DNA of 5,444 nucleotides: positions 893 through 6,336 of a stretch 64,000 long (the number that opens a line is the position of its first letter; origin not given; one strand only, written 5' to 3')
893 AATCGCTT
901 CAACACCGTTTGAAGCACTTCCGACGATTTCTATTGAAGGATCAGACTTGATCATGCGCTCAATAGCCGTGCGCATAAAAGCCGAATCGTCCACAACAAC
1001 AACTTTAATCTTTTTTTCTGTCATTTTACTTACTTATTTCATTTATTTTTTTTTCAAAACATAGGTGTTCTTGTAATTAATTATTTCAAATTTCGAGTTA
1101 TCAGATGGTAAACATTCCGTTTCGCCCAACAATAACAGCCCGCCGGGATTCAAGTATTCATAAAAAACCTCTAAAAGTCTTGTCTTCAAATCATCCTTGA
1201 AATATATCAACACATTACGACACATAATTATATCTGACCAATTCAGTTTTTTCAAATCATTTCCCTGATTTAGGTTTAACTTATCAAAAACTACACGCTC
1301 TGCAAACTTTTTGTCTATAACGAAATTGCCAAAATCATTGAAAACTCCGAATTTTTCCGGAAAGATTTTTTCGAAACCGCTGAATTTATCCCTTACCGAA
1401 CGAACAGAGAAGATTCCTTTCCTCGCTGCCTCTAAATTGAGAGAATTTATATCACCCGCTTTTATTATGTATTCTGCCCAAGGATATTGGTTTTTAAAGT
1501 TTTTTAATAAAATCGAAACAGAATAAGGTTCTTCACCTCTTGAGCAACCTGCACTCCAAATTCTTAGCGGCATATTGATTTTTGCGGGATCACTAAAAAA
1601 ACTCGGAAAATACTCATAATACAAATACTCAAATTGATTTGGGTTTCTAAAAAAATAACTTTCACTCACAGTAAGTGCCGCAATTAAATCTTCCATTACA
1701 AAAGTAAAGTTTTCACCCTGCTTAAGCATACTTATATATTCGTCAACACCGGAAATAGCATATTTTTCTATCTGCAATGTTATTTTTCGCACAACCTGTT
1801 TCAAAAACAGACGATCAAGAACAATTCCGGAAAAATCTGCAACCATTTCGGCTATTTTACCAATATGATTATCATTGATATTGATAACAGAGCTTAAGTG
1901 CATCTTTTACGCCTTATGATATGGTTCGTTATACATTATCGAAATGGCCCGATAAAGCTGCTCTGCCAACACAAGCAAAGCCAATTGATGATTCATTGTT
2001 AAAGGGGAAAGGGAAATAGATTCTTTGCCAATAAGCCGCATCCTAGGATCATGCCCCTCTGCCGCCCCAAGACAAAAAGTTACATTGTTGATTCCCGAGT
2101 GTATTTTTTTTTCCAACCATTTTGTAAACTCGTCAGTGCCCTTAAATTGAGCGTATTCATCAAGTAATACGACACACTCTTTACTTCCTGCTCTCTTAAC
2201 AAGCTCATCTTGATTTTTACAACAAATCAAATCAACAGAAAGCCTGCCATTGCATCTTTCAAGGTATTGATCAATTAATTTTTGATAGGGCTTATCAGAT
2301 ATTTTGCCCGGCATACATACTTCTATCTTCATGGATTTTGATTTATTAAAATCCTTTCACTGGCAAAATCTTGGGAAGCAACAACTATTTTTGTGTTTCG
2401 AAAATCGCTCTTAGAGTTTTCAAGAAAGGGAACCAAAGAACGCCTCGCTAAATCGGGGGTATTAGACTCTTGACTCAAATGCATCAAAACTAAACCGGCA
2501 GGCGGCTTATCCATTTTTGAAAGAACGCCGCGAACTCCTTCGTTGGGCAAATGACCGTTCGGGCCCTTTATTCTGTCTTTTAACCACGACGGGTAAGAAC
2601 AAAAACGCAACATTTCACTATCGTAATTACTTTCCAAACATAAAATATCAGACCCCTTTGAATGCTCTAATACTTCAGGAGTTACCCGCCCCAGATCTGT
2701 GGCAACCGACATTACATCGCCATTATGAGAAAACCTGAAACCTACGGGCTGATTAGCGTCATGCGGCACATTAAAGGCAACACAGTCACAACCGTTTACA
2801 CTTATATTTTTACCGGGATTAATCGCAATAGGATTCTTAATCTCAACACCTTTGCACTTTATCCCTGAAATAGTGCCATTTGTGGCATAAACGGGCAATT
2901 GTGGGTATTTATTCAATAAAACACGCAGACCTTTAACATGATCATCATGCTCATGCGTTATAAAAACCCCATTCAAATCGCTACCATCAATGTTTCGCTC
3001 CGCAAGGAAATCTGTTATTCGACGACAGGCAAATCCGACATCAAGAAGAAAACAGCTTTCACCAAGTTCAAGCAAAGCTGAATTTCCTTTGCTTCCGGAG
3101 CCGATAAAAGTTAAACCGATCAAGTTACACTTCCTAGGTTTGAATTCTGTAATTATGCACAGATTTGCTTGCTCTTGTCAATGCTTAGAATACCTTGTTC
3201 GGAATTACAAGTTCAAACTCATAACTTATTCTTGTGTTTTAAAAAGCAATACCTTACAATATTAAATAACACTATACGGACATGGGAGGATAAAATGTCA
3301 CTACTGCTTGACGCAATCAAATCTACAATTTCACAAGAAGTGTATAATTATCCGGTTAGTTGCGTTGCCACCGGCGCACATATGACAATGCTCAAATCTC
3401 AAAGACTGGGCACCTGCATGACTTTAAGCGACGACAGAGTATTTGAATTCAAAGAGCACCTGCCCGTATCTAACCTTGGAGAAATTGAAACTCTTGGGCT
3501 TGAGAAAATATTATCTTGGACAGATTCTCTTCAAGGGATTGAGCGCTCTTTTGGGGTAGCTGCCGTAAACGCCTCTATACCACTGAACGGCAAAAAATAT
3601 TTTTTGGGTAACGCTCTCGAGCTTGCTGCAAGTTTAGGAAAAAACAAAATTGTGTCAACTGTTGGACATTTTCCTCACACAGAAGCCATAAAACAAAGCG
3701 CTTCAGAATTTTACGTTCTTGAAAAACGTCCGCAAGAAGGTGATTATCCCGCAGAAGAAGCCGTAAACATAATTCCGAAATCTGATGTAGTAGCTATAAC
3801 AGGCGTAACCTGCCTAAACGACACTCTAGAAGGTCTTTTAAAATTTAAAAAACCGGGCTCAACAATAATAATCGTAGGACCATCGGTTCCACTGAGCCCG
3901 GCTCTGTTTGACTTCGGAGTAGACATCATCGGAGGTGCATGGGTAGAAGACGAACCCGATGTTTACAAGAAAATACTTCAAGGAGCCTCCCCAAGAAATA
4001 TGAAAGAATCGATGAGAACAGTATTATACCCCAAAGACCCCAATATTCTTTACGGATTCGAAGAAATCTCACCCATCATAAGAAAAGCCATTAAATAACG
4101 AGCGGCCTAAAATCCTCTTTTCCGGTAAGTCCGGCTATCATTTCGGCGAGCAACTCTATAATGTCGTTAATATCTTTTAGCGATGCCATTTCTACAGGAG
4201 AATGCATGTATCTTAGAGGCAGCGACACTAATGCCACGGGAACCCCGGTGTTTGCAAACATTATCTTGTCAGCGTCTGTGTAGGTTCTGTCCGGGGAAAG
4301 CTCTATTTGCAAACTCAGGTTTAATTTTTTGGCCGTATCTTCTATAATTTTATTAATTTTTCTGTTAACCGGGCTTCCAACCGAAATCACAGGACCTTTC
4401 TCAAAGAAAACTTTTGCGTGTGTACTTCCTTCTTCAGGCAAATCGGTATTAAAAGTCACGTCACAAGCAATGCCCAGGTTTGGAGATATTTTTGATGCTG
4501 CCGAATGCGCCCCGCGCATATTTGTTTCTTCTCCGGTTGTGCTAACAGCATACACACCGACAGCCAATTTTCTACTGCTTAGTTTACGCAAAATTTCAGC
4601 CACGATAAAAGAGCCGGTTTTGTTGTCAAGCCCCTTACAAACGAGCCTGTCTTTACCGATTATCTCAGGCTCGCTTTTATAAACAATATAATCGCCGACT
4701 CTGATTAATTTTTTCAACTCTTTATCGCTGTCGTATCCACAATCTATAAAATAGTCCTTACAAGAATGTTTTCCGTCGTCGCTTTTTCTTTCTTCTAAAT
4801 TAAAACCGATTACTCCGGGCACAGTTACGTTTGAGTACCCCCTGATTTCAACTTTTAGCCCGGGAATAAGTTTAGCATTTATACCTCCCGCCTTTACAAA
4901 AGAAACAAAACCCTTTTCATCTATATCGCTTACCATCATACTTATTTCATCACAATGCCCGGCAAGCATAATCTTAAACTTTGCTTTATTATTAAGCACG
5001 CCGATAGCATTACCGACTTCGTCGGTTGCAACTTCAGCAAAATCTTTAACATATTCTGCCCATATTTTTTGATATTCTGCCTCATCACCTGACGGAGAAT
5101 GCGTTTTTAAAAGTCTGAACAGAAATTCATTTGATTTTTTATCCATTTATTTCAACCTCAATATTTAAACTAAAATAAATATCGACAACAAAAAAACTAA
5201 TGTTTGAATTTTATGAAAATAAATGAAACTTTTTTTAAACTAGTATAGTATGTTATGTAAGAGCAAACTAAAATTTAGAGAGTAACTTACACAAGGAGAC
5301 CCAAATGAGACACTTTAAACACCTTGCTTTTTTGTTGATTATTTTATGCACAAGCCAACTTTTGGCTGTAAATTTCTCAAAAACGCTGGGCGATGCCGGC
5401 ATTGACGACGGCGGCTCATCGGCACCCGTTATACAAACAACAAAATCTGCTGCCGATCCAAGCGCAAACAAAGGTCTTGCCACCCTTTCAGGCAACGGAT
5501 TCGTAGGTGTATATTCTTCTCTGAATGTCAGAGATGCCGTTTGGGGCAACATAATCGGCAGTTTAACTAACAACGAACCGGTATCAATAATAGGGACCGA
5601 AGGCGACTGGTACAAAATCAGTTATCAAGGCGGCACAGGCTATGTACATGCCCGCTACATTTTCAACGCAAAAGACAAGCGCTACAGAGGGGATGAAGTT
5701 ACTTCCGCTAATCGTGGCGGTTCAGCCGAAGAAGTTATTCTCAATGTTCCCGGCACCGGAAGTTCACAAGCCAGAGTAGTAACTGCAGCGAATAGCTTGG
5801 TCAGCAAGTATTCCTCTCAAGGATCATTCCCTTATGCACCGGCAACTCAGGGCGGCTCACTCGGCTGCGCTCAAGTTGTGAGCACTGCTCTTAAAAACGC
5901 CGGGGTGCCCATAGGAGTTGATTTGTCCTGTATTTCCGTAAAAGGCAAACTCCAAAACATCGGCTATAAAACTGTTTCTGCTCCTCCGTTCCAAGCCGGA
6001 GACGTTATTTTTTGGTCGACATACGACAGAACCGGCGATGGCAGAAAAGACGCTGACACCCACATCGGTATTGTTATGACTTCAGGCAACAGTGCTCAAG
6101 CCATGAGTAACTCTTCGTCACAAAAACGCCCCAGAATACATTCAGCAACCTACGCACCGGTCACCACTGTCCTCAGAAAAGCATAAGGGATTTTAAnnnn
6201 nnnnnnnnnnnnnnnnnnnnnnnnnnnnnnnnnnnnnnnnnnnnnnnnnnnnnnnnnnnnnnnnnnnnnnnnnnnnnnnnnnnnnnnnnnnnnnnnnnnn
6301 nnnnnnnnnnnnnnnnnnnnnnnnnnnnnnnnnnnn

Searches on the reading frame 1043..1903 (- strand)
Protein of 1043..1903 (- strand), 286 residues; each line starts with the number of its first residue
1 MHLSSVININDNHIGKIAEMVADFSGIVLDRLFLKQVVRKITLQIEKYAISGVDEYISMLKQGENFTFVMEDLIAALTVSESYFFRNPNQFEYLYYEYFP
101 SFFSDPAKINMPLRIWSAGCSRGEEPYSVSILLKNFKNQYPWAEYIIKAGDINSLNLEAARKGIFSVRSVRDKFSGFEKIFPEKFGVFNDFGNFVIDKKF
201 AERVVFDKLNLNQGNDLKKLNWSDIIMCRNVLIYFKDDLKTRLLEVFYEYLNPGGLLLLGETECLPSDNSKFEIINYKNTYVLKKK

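Call 9: search_protein_families(library=pfam, proteins=[window:1043-1903:-], max_evalue=0.001)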
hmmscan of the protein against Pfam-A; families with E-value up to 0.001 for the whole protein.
window:1043-1903:- (286 aa): 1 family
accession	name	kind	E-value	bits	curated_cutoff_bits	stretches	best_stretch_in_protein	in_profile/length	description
PF01739.24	CheR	-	4.4e-42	144.2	27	1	81-278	2-192/195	CheR methyltransferase, SAM binding domain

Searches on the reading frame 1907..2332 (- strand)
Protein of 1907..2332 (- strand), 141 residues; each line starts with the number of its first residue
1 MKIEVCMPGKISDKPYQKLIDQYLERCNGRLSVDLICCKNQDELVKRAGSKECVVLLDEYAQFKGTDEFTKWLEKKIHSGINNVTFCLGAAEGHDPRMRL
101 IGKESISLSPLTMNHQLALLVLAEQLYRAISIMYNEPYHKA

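Call 9: search_protein_families(library=pfam, proteins=[window:1907-2332:-], max_evalue=0.001)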
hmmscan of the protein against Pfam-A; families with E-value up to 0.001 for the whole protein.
window:1907-2332:- (141 aa): 1 family
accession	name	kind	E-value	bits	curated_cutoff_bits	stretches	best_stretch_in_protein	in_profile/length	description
PF02590.22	SPOUT_MTase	-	2.4e-32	112.5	27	1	1-139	1-154/154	Predicted SPOUT methyltransferase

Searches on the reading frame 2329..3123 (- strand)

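Call 9: search_protein_families(library=pfam, proteins=[window:2329-3123:-], max_evalue=0.001)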
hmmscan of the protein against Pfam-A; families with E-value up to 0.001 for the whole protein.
window:2329-3123:- (264 aa): 2 families
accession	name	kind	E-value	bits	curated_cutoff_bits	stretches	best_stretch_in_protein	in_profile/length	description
PF12706.13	Lactamase_B_2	-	9.3e-18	65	27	1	46-215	27-199/200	Beta-lactamase superfamily domain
PF00753.33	Lactamase_B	-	8.3e-11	42.6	22.7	1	12-81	5-75/196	Metallo-beta-lactamase superfamily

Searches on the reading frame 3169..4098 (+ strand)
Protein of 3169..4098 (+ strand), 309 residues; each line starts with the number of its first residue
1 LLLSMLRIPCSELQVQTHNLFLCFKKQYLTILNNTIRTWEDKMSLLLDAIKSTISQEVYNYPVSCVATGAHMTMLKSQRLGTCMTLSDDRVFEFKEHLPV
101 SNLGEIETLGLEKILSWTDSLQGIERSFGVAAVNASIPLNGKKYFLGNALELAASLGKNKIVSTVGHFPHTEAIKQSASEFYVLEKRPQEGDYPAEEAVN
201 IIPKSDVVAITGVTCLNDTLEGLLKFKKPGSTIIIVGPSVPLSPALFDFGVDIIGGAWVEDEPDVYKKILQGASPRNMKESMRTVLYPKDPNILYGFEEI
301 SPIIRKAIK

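Call 9: search_protein_families(library=pfam, proteins=[window:3169-4098:+], max_evalue=0.001)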
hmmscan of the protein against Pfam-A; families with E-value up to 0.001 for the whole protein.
window:3169-4098:+ (309 aa): 2 families
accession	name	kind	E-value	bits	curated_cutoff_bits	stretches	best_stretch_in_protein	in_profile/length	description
PF04016.18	DUF364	-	2.4e-33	115.2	23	1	148-285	1-144/147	Putative heavy-metal chelation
PF13938.11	DUF4213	-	8.8e-08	32.8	23.5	1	57-136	7-74/75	Putative heavy-metal chelation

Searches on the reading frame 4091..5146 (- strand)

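Call 9: search_protein_families(library=pfam, proteins=[window:4091-5146:-], max_evalue=0.001)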
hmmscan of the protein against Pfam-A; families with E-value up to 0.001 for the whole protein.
window:4091-5146:- (351 aa): 3 families
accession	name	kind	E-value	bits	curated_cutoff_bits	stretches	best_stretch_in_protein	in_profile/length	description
PF05343.19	Peptidase_M42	-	1.2e-73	248.2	23.2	1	45-332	1-292/292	M42 glutamyl aminopeptidase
PF04389.22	Peptidase_M28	-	2.9e-09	37.3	21.3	1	174-307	32-158/193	Peptidase family M28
PF01546.33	Peptidase_M20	-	4.5e-05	23.9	24.6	1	174-337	35-204/206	Peptidase family M20/M25/M40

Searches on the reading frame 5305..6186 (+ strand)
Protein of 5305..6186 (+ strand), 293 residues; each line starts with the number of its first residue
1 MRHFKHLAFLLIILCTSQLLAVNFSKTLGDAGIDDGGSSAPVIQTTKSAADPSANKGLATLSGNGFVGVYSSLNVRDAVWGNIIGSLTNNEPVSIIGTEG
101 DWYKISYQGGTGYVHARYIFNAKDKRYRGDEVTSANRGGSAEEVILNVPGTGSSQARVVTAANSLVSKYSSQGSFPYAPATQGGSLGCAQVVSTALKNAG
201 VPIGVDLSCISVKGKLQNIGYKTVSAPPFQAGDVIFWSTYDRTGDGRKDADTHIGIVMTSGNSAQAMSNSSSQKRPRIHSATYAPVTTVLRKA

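Call 9: search_protein_families(library=pfam, proteins=[window:5305-6186:+], max_evalue=0.001)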
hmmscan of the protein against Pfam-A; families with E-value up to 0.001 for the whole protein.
window:5305-6186:+ (293 aa): 2 families
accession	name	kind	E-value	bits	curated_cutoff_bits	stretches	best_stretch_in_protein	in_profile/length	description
PF08239.17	SH3_3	-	1.6e-11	44.7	27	1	82-119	14-53/54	Bacterial SH3 domain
PF06347.19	SH3_4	-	0.00045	20.4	24.1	1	89-117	23-52/56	Bacterial SH3 domain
